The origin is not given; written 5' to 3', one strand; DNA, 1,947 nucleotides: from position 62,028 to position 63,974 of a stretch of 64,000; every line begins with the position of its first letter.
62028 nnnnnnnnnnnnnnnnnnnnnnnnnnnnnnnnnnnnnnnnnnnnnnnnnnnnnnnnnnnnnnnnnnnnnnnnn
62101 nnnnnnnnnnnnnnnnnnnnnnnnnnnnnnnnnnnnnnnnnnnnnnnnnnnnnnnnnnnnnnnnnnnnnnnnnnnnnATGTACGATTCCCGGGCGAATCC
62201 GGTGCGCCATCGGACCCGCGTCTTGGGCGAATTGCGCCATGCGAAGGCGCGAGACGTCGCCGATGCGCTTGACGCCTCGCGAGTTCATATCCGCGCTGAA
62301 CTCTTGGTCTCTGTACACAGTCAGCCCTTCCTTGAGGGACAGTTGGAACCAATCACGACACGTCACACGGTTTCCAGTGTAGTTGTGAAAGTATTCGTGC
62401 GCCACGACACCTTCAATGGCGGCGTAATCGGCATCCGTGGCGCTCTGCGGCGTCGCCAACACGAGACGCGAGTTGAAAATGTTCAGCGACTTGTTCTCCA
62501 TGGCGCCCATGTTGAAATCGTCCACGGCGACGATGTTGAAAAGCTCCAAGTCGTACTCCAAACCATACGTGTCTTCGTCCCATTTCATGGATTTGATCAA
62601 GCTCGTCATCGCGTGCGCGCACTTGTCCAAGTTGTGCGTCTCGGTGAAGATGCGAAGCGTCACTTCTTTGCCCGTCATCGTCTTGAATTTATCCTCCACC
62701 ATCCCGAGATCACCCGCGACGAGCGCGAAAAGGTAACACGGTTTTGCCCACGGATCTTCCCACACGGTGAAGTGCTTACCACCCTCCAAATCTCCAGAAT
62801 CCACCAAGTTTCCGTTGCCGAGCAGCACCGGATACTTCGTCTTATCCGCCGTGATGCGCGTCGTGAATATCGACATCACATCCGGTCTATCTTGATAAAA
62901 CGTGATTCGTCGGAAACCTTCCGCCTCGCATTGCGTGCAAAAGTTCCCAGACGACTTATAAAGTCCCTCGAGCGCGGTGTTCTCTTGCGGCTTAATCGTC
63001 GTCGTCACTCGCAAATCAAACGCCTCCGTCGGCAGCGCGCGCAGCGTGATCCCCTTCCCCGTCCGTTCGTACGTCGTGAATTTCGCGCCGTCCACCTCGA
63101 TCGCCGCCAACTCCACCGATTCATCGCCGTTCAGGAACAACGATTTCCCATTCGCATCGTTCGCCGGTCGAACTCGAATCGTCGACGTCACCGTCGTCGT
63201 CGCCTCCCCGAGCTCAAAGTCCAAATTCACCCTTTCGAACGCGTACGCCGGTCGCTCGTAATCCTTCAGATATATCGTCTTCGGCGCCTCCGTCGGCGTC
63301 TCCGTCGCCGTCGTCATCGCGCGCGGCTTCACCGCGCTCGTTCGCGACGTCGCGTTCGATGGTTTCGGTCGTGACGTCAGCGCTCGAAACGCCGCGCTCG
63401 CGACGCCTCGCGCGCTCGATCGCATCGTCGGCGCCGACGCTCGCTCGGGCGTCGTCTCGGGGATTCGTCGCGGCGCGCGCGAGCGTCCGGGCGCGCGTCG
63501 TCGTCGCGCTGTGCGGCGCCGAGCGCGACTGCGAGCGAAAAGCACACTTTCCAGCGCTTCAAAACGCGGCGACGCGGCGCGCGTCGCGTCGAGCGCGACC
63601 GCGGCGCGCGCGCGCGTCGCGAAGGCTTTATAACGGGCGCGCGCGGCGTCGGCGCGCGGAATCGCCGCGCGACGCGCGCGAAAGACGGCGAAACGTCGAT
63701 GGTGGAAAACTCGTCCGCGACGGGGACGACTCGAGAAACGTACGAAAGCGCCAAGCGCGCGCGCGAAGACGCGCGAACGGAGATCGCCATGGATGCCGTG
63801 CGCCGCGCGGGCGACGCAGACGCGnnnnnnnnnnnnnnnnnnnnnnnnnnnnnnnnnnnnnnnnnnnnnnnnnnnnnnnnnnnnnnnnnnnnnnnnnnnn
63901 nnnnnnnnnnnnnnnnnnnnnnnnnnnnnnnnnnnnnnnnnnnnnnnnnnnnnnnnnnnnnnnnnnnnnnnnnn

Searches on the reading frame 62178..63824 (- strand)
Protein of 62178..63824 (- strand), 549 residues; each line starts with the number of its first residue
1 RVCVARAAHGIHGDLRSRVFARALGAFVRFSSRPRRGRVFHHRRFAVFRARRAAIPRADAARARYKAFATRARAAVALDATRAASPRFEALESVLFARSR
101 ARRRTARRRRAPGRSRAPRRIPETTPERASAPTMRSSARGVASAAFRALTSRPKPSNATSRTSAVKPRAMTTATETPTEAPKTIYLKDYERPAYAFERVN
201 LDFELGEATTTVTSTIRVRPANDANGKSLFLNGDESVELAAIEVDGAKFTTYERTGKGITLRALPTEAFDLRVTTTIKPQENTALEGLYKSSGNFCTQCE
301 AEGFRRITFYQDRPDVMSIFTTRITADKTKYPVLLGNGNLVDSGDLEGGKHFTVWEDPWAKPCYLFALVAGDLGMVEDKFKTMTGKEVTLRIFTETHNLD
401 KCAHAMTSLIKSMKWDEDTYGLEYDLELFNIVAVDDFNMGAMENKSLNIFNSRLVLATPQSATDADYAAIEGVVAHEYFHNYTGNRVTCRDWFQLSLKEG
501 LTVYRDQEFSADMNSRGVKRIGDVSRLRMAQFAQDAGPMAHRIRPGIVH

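Call 63: search_protein_families(library=pfam, proteins=[window:62178-63824:-], max_evalue=0.00001)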
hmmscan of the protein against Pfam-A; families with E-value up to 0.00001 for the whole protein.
window:62178-63824:- (549 aa): 2 families
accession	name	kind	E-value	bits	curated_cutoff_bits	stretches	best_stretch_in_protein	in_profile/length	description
PF01433.26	Peptidase_M1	-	3.1e-32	112.4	27.7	1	405-544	2-141/218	Peptidase family M1 domain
PF17900.6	Peptidase_M1_N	-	8.6e-12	46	25.8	1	226-365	32-186/186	Peptidase M1 N-terminal domain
